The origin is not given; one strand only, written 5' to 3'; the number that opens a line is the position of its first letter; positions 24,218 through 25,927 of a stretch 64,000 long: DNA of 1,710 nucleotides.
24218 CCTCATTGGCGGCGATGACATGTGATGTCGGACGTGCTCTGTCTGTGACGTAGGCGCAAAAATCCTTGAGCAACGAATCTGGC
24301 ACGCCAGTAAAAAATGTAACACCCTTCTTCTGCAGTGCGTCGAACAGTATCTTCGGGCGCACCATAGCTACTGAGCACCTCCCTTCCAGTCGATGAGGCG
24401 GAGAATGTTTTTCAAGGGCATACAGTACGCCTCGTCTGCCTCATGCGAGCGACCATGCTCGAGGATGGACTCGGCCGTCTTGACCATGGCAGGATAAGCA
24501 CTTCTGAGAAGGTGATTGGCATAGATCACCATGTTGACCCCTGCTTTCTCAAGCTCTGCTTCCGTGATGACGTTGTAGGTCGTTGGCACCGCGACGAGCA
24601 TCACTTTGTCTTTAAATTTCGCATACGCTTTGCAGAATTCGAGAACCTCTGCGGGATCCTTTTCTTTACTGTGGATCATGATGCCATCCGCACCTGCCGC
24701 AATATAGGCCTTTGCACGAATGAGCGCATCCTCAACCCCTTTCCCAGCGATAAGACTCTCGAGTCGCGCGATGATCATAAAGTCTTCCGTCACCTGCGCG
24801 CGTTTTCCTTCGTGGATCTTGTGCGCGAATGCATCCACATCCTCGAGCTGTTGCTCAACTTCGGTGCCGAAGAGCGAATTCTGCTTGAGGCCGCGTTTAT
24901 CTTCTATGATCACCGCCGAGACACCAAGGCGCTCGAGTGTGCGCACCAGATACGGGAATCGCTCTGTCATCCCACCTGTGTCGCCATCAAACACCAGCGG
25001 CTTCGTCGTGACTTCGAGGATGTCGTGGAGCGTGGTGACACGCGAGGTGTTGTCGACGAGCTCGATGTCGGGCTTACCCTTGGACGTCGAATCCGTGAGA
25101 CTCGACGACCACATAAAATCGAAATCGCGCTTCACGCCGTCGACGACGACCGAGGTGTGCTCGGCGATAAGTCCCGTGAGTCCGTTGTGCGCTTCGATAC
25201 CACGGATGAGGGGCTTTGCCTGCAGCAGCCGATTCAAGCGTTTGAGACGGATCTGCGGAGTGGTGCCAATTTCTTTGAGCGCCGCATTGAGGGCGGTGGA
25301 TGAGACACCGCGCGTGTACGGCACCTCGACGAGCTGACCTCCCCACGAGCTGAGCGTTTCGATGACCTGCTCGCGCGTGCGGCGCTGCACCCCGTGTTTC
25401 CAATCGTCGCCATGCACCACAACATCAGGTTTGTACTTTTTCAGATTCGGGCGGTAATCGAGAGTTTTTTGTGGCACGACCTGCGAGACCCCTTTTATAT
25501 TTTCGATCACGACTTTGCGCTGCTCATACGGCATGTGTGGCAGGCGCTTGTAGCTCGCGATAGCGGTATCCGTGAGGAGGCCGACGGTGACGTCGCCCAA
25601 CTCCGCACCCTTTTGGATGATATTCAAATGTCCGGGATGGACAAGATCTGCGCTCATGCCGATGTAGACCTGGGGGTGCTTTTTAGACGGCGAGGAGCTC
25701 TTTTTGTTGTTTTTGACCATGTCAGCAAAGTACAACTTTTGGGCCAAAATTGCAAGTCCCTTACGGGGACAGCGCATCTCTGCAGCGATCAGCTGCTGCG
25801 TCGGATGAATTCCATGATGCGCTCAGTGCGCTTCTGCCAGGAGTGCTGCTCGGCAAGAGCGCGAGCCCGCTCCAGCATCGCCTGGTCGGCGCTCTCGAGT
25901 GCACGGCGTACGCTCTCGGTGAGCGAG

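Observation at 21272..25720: Fosfomycin-type (Fom1/Fom2/FomC-like) phosphonate module embedded in a surface-glycan locus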

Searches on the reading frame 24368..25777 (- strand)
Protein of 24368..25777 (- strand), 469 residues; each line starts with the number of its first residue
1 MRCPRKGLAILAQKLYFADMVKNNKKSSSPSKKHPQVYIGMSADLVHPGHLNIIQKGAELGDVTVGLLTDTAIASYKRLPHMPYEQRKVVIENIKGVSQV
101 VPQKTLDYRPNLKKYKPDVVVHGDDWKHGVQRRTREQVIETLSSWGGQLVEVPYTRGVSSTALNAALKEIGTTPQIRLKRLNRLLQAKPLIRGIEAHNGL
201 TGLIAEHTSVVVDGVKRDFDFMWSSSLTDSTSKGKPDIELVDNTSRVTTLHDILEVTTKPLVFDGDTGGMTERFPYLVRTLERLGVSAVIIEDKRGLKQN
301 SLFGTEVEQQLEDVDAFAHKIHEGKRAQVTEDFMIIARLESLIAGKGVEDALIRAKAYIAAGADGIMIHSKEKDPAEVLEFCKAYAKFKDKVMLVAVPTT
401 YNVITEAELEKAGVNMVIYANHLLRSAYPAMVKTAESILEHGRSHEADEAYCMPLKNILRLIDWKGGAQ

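Call 3: search_protein_families(library=pfam, proteins=[window:24368-25777:-])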
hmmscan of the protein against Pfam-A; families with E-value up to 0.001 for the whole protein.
window:24368-25777:- (469 aa): 2 families
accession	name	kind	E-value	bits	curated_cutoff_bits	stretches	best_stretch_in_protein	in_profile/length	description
PF13714.12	PEP_mutase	-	6.5e-53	180.2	31.5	1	183-439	3-240/240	Phosphoenolpyruvate phosphomutase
PF01467.32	CTP_transf_like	-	1.5e-12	48.3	21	1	42-162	5-129/133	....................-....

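Call 4: search_protein_families(library=ncbifam, proteins=[window:24368-25777:-])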
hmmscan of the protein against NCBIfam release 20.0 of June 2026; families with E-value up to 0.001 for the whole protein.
window:24368-25777:- (469 aa): 10 families
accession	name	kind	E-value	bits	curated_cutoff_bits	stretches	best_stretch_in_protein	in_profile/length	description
TIGR02320.1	PEP_mutase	equivalog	7.7e-115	382.8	319.55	1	181-463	1-281/284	phosphoenolpyruvate mutase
TIGR02321.1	Pphn_pyruv_hyd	equivalog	8.8e-41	139.9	374.4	1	187-460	13-274/290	phosphonopyruvate hydrolase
TIGR02317.1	prpB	equivalog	2.4e-26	92.6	354.4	1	180-445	4-254/285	methylisocitrate lyase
NF008455.0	PRK11320.1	equivalog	1e-20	74.2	353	1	230-445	52-257/295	methylisocitrate lyase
TIGR01518.1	g3p_cytidyltrns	equivalog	6.5e-14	52.1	165.4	1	43-162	7-120/125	glycerol-3-phosphate cytidylyltransferase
TIGR00125.1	cyt_tran_rel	domain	6e-13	48.8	27.7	1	37-97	2-62/65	adenylyltransferase/cytidyltransferase family protein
TIGR02199.1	rfaE_dom_II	equivalog_domain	5.1e-12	45.8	181.5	1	41-164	18-139/144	D-glycero-beta-D-manno-heptose 1-phosphate adenylyltransferase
TIGR02319.1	CPEP_Pphonmut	equivalog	3e-11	43.1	420.05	1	226-422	45-235/294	carboxyvinyl-carboxyphosphonate phosphorylmutase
NF001985.0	PRK00777.1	subfamily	5.2e-07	29.9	104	1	33-93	3-64/157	pantetheine-phosphate adenylyltransferase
NF008454.0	PRK11316.1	equivalog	9.6e-06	24.5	521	1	43-167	349-471/475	bifunctional D-glycero-beta-D-manno-heptose-7-phosphate kinase/D-glycero-beta-D-manno-heptose 1-phosphate adenylyltransferase HldE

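Call 15: find_homologous_proteins(query=window:24368-25777:-)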
Query window:24368-25777:- (469 aa): 8000 proteins with E <= 0.001 among 8000 candidates; the best 120 are listed.
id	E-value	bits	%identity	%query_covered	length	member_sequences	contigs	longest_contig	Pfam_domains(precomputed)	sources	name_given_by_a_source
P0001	6.1e-297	1003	100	96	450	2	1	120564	PF13714.13,PF01467.33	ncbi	-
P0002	3.7e-218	743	77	91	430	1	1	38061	PF13714.13,PF01467.33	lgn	-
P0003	3.9e-217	740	74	94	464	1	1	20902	PF13714.13,PF01467.33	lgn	-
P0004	1.7e-216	738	74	92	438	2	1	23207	PF13714.13,PF01467.33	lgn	-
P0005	3.7e-216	737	75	92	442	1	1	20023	PF13714.13,PF01467.33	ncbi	-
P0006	2.0e-215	734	75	92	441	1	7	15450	PF13714.13,PF01467.33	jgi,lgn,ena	-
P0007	2.5e-211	721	72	93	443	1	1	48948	PF13714.13,PF01467.33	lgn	-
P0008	3.5e-211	720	73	93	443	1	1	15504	PF13714.13,PF01467.33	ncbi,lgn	-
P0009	3.9e-211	720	74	92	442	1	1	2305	PF13714.13,PF01467.33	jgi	-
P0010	7.1e-211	719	72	95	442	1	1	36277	PF13714.13,PF01467.33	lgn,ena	-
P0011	9.8e-211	719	72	94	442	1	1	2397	PF13714.13,PF01467.33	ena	-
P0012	1.0e-210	719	72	96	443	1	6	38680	PF13714.13,PF01467.33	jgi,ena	-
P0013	1.1e-210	718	73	94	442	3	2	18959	PF13714.13,PF01467.33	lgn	-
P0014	1.1e-210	718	73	93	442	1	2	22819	PF13714.13,PF01467.33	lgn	-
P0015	1.5e-210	718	73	93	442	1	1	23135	PF13714.13,PF01467.33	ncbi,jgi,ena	ncbi:MAG: phosphoenolpyruvate mutase [Candidatus Paceibacterota bacterium]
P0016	4.4e-210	717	71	96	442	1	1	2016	PF13714.13,PF01467.33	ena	-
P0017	8.1e-210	716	72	94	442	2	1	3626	PF13714.13,PF01467.33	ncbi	-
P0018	9.2e-210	715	69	98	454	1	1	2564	PF13714.13,PF01467.33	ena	-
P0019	1.6e-209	715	72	93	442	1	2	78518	PF13714.13,PF01467.33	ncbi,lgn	-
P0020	3.6e-209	713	73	94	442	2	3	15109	PF13714.13,PF01467.33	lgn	-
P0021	2.7e-208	711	72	91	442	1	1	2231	PF13714.13,PF01467.33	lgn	-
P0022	4.1e-208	710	71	94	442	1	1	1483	PF13714.13,PF01467.33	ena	-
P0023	1.2e-207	709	72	91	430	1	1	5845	PF13714.13,PF01467.33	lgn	-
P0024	1.2e-207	708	73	92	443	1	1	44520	PF13714.13,PF01467.33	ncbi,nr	ncbi:phosphoenolpyruvate mutase [Candidatus Nomurabacteria bacterium]|nr:phosphoenolpyruvate mutase 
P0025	1.6e-207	708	71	93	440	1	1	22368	PF13714.13,PF01467.33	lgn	-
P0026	1.9e-207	708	73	92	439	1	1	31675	PF13714.13,PF01467.33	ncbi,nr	ncbi:phosphoenolpyruvate mutase [Candidatus Kaiserbacteria bacterium]|nr:phosphoenolpyruvate mutase 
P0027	2.7e-207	707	74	93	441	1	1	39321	PF13714.13,PF01467.33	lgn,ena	-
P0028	3.0e-207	707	72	91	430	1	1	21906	PF13714.13,PF01467.33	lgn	-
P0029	3.6e-207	707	72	93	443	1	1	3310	PF13714.13,PF01467.33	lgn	-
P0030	6.6e-207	706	72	94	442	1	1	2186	PF13714.13,PF01467.33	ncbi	-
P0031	8.5e-207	706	71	93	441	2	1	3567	PF13714.13,PF01467.33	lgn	-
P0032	8.5e-207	706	72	92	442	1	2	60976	PF13714.13,PF01467.33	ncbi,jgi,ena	ncbi:MAG: phosphoenolpyruvate mutase [Candidatus Paceibacterota bacterium]|jgi:phosphoenolpyruvate p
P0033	1.1e-206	705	72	91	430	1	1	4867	PF13714.13,PF01467.33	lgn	-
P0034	1.2e-206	705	73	92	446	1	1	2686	PF13714.13,PF01467.33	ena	-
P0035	1.3e-206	705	73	94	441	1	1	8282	PF13714.13,PF01467.33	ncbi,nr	ncbi:phosphoenolpyruvate mutase [Candidatus Kaiserbacteria bacterium]|nr:phosphoenolpyruvate mutase 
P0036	1.8e-206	705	71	96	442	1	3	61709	PF13714.13,PF01467.33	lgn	-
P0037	2.1e-206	704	72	95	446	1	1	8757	PF13714.13,PF01467.33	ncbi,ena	-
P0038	2.7e-206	704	72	92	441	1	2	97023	PF13714.13,PF01467.33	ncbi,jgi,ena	ncbi:MAG: phosphoenolpyruvate mutase [Candidatus Paceibacterota bacterium]|jgi:phosphoenolpyruvate p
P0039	3.4e-206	704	70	96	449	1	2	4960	PF13714.13,PF01467.33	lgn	-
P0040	1.3e-205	702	70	96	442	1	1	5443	PF13714.13,PF01467.33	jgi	jgi:phosphoenolpyruvate phosphomutase / 2-hydroxyethylphosphonate cytidylyltransferase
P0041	4.1e-205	700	73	93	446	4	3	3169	PF13714.13,PF01467.33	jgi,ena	-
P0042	7.8e-205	699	71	93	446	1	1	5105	PF13714.13,PF01467.33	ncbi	-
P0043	9.7e-205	699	72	91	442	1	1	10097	PF13714.13,PF01467.33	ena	-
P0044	2.8e-204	697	70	96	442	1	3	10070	PF13714.13,PF01467.33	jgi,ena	-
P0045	3.3e-204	697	73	91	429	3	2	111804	PF13714.13,PF01467.33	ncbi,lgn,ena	-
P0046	4.4e-204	697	73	92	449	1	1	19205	PF13714.13,PF01467.33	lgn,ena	-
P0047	6.3e-204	696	72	93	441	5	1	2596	PF13714.13,PF01467.33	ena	-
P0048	1.3e-203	695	73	91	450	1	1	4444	PF13714.13,PF01467.33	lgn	-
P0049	1.3e-203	695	72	92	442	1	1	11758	PF13714.13,PF01467.33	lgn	-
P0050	1.4e-203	695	72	92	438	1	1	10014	PF13714.13,PF01467.33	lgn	-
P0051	1.7e-203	695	72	91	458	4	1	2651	PF13714.13,PF01467.33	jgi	-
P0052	3.3e-203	694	70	96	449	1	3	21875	PF13714.13,PF01467.33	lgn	-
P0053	4.8e-203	693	70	93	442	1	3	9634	PF13714.13,PF01467.33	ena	-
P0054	2.0e-202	691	71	92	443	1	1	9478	PF13714.13,PF01467.33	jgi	jgi:phosphoenolpyruvate phosphomutase / 2-hydroxyethylphosphonate cytidylyltransferase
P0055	3.4e-202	690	72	92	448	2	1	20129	PF13714.13,PF01467.33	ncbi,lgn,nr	ncbi:MAG: phosphoenolpyruvate mutase [bacterium]|nr:phosphoenolpyruvate mutase [bacterium]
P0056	2.5e-201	688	71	93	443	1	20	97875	PF13714.13,PF01467.33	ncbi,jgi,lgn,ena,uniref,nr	ncbi:phosphoenolpyruvate mutase [Candidatus Kaiserbacteria bacterium RIFCSPLOWO2_12_FULL_52_8]|unire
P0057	8.9e-201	686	71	93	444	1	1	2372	PF13714.13,PF01467.33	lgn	-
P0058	1.3e-200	685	70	93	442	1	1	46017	PF13714.13,PF01467.33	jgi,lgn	jgi:phosphoenolpyruvate mutase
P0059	9.3e-200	682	70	92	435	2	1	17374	PF13714.13,PF01467.33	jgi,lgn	-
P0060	1.4e-199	682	70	92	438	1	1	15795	PF13714.13,PF01467.33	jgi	jgi:phosphoenolpyruvate phosphomutase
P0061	1.8e-199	682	72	93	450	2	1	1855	PF13714.13,PF01467.33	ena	-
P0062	1.9e-199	681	70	94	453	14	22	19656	PF13714.13,PF01467.33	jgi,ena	-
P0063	6.0e-199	680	72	91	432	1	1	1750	PF13714.13,PF01467.33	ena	-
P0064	8.1e-199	679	69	94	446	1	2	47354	PF13714.13,PF01467.33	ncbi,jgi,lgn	jgi:phosphoenolpyruvate mutase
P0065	1.1e-198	679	72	91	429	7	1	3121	PF13714.13,PF01467.33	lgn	-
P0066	2.6e-198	678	69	91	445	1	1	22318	PF13714.13,PF01467.33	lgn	-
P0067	5.4e-198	677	70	92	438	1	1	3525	PF13714.13,PF01467.33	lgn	-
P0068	1.4e-197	675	70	91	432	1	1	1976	PF13714.13,PF01467.33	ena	-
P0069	3.8e-197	674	71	92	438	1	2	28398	PF13714.13,PF01467.33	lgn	-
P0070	5.0e-197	673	69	91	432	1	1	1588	PF13714.13,PF01467.33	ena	-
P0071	5.7e-197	673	69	93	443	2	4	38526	PF13714.13,PF01467.33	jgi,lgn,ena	-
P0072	7.4e-197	673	67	91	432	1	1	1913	PF13714.13,PF01467.33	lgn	-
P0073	9.7e-197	673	70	93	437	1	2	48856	PF13714.13,PF01467.33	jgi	-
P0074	1.4e-196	672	71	91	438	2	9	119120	PF13714.13,PF01467.33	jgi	jgi:phosphoenolpyruvate mutase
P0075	2.3e-196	671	70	91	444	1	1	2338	PF13714.13,PF01467.33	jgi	jgi:phosphoenolpyruvate phosphomutase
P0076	4.6e-196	670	70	94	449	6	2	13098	PF13714.13,PF01467.33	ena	-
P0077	4.8e-196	670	69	92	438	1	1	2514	PF13714.13,PF01467.33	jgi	-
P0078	5.6e-196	670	69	92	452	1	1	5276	PF13714.13,PF01467.33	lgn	-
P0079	7.3e-196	670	71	92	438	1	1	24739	PF13714.13,PF01467.33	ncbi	-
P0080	1.9e-195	668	69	91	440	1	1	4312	PF13714.13,PF01467.33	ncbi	-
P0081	2.8e-195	668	69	94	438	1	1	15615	PF13714.13,PF01467.33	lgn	-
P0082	5.2e-195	667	70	91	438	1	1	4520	PF13714.13,PF01467.33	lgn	-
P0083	7.9e-195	666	69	92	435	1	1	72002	PF13714.13,PF01467.33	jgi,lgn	jgi:phosphoenolpyruvate phosphomutase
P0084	1.1e-194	666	70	92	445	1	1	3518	PF13714.13,PF01467.33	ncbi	-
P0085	1.1e-194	666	70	91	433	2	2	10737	PF13714.13,PF01467.33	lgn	-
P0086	1.7e-194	665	67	91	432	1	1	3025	PF13714.13,PF01467.33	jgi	jgi:phosphoenolpyruvate mutase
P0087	1.8e-194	665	69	91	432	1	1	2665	PF13714.13,PF01467.33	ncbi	-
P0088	2.0e-194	665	70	91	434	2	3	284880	PF13714.13,PF01467.33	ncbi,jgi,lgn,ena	-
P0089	2.2e-194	665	69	91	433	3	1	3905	PF13714.13,PF01467.33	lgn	-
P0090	3.8e-194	664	70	91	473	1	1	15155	PF13714.13,PF01467.33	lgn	-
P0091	3.9e-194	664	69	91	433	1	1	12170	PF13714.13,PF01467.33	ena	-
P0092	4.0e-194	664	67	92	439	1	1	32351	PF13714.13,PF01467.33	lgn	-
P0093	5.3e-194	664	68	91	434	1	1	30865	PF13714.13,PF01467.33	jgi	jgi:phosphoenolpyruvate phosphomutase / 2-hydroxyethylphosphonate cytidylyltransferase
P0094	6.7e-194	663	71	91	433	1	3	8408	PF13714.13,PF01467.33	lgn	-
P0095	6.7e-194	663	68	92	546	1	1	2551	PF13714.13,PF01467.33,PF03575.24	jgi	-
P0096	1.1e-193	662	69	91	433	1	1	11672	PF13714.13,PF01467.33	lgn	-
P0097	1.1e-193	662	69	91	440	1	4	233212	PF13714.13,PF01467.33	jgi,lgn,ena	-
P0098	1.2e-193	662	69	91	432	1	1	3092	PF13714.13,PF01467.33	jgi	-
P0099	1.3e-193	662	71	91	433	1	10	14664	PF13714.13,PF01467.33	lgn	-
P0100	1.4e-193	662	71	91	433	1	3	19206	PF13714.13,PF01467.33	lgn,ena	-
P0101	1.4e-193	662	71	91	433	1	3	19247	PF13714.13,PF01467.33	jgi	-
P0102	1.5e-193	662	69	91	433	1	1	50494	PF13714.13,PF01467.33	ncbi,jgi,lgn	jgi:phosphoenolpyruvate phosphomutase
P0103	1.5e-193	662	69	91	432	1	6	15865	PF13714.13,PF01467.33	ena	-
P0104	1.6e-193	662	70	91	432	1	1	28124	PF13714.13,PF01467.33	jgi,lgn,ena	-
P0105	1.7e-193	662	68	92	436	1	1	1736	PF13714.13,PF01467.33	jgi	jgi:phosphoenolpyruvate phosphomutase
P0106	1.9e-193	662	69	91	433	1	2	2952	PF13714.13,PF01467.33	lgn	-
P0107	2.3e-193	661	-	-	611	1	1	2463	PF13714.13,PF01467.33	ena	-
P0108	2.5e-193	661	70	91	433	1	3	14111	PF13714.13,PF01467.33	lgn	-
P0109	2.9e-193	661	68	91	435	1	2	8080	PF13714.13,PF01467.33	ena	-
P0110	4.3e-193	661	68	91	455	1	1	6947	PF13714.13,PF01467.33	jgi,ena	-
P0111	4.7e-193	660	69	91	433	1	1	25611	PF13714.13,PF01467.33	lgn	-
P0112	4.9e-193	660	70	91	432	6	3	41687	PF13714.13,PF01467.33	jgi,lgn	-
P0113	5.0e-193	660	69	91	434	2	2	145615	PF13714.13,PF01467.33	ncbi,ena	-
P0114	8.7e-193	659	70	91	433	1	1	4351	PF13714.13,PF01467.33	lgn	-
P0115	1.3e-192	659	69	92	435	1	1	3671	PF13714.13,PF01467.33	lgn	-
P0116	1.3e-192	659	68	92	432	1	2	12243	PF13714.13,PF01467.33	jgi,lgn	-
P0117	1.5e-192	659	68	96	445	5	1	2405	PF13714.13,PF01467.33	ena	-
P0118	1.5e-192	659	68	91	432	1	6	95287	PF13714.13,PF01467.33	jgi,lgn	jgi:phosphoenolpyruvate phosphomutase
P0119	1.8e-192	658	68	92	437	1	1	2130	PF13714.13,PF01467.33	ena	-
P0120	2.3e-192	658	70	91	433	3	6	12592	PF13714.13,PF01467.33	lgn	-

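Call 19: find_encoding_contigs(protein=P0001, flank=10000, max_places=3)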
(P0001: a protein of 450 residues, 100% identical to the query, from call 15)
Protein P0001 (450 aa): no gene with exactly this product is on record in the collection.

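Call 20: list_cluster_members(proteins=[P0001, P0002, P0005, P0008])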
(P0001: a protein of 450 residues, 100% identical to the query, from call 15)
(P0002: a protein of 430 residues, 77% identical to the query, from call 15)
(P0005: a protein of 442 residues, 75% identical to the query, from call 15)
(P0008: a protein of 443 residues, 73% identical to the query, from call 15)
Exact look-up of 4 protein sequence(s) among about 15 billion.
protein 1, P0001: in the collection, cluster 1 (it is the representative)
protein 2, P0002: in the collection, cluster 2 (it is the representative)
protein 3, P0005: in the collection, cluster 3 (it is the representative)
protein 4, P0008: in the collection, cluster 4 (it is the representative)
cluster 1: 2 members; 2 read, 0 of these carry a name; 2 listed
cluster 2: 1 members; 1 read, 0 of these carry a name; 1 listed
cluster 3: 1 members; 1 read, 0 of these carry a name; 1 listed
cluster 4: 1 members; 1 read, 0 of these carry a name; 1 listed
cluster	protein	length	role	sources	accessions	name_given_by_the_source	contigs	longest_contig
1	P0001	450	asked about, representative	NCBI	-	-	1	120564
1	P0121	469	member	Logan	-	-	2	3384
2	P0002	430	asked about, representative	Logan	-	-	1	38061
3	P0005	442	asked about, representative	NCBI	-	-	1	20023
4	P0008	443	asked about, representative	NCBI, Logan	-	-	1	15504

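Call 21: find_related_loci(query=window:24368-25717:-, collection=genome_contigs, flank=10000)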
Query window:24368-25717:- (449 aa) in genome_contigs; peptide patterns used: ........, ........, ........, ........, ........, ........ (x = any residue, [..] = any of these).
369 stretches matched a pattern; 219 encode a relative of the query (tblastn E <= 1e-3); the best 80 are kept; 80 distinct loci.
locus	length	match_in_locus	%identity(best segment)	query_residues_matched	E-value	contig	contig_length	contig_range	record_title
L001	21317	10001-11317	70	7-445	0e+0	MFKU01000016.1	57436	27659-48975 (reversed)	MAG: Candidatus Kaiserbacteria bacterium RIFCSPHIGHO2_01_FULL_53_31 rifcsphigho2_01_scaffold_750, whole genome shotgun s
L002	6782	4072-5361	66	16-445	0e+0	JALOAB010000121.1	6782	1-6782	MAG: Candidatus Neomarinimicrobiota bacterium isolate SO_2017_LW2 bin 134 scaffold_23952_c1_LW138R_2017, whole genome sh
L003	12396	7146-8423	67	16-442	0e+0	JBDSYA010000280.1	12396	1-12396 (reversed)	MAG: Ignavibacteria bacterium isolate cluster1_bin.664 k127_6808173, whole genome shotgun sequence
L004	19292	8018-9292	69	17-442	0e+0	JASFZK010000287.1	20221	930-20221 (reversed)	MAG: Bacteroidota bacterium isolate MAY_MAG_00023 ALL_000000002258, whole genome shotgun sequence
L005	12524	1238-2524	67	13-442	0e+0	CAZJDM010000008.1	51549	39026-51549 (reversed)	MAG TPA_asm: uncultured bacterium isolate SRP200020_co2_210 genome assembly, contig: NODE_722_length_51549_cov_5.786732,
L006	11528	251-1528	68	16-442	0e+0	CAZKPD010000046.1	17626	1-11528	MAG TPA_asm: uncultured Rikenellaceae bacterium isolate binchicken_co39_483 genome assembly, contig: NODE_7846_length_17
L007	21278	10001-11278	67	16-442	0e+0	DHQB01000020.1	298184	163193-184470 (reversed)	MAG TPA_asm: Bacteroidales bacterium UBA5349 UBA5349_contig_309, whole genome shotgun sequence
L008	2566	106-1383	67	16-442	0e+0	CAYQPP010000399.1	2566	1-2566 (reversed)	MAG TPA_asm: uncultured Bacteroidales bacterium isolate binchicken_co67_118 genome assembly, contig: NODE_61904_length_2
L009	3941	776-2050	67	17-442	0e+0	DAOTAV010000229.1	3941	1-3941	MAG TPA_asm: Salinivirgaceae bacterium isolate AMR_MDS_2024 NODE_18547_length_3941_cov_4.636130, whole genome shotgun se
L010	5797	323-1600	68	16-442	0e+0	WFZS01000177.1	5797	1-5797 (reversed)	MAG: Bacteroidales bacterium isolate S143_28 k151_51600, whole genome shotgun sequence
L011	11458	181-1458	66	16-442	0e+0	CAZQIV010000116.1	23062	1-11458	MAG TPA_asm: uncultured Lentimicrobiaceae bacterium isolate SRP191223_co1_241 genome assembly, contig: NODE_1909_length_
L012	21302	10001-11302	65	5-442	0e+0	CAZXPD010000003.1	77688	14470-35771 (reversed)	MAG TPA_asm: uncultured Gammaproteobacteria bacterium isolate binchicken_co20_413 genome assembly, contig: NODE_863_leng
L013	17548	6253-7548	65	10-442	0e+0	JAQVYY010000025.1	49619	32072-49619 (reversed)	MAG: Bacteroidales bacterium isolate STF2_160 NODE_1329_length_49619_cov_7.125717_Sandtown_F2, whole genome shotgun sequ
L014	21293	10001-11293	66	11-442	0e+0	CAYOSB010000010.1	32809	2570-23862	MAG TPA_asm: uncultured Bacteroidaceae bacterium isolate SRP141376_co4_139 genome assembly, contig: NODE_2420_length_328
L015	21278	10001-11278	66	16-442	0e+0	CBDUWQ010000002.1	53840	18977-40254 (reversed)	MAG TPA_asm: uncultured Bacteroidales bacterium isolate SRR22302365_concoct_80 genome assembly, contig: ERZ25074835.235,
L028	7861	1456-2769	64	4-442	0e+0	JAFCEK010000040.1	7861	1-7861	MAG: Candidatus Aenigmatarchaeota archaeon isolate Meg22_1214_Bin_103 Meg22_1214_Bin_103_scaffold_37000, whole genome sh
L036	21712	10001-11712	68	16-442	0e+0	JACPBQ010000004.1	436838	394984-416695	MAG: Candidatus Woesearchaeota archaeon isolate NC_groundwater_261_Ag_S-0.2um_40_15 S5_GD2017_2_S2_scaffold_59, whole ge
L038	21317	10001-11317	67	1-442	0e+0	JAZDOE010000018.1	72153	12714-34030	MAG: Candidatus Falkowbacteria bacterium isolate MEGAHIT-group-0.750 k141_2966262, whole genome shotgun sequence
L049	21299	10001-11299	66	17-449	0e+0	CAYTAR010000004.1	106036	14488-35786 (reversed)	MAG TPA_asm: uncultured Candidatus Saccharibacteria bacterium isolate SRP319275_co5_193 genome assembly, contig: NODE_44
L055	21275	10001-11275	67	17-442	0e+0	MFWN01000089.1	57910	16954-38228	MAG: Candidatus Pacearchaeota archaeon RBG_13_36_9 RBG_13_scaffold_893, whole genome shotgun sequence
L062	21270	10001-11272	64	17-441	0e+0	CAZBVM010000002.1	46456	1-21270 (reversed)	MAG TPA_asm: uncultured Candidatus Saccharibacteria bacterium isolate binchicken_co38_663 genome assembly, contig: NODE_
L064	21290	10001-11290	65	12-442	0e+0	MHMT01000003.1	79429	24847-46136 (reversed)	MAG: Candidatus Portnoybacteria bacterium RBG_13_40_8 RBG_13_scaffold_123, whole genome shotgun sequence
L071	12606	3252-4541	65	12-442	1e-180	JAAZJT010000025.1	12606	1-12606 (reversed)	MAG: Bacillota bacterium isolate AS21ysBPME_335 39826_AS21, whole genome shotgun sequence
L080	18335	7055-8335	63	16-442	8e-179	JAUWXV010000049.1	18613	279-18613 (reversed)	MAG: bacterium isolate CSMAG_2693 CSMAG_2693_k141_152907_length_18613_cov_8.0000, whole genome shotgun sequence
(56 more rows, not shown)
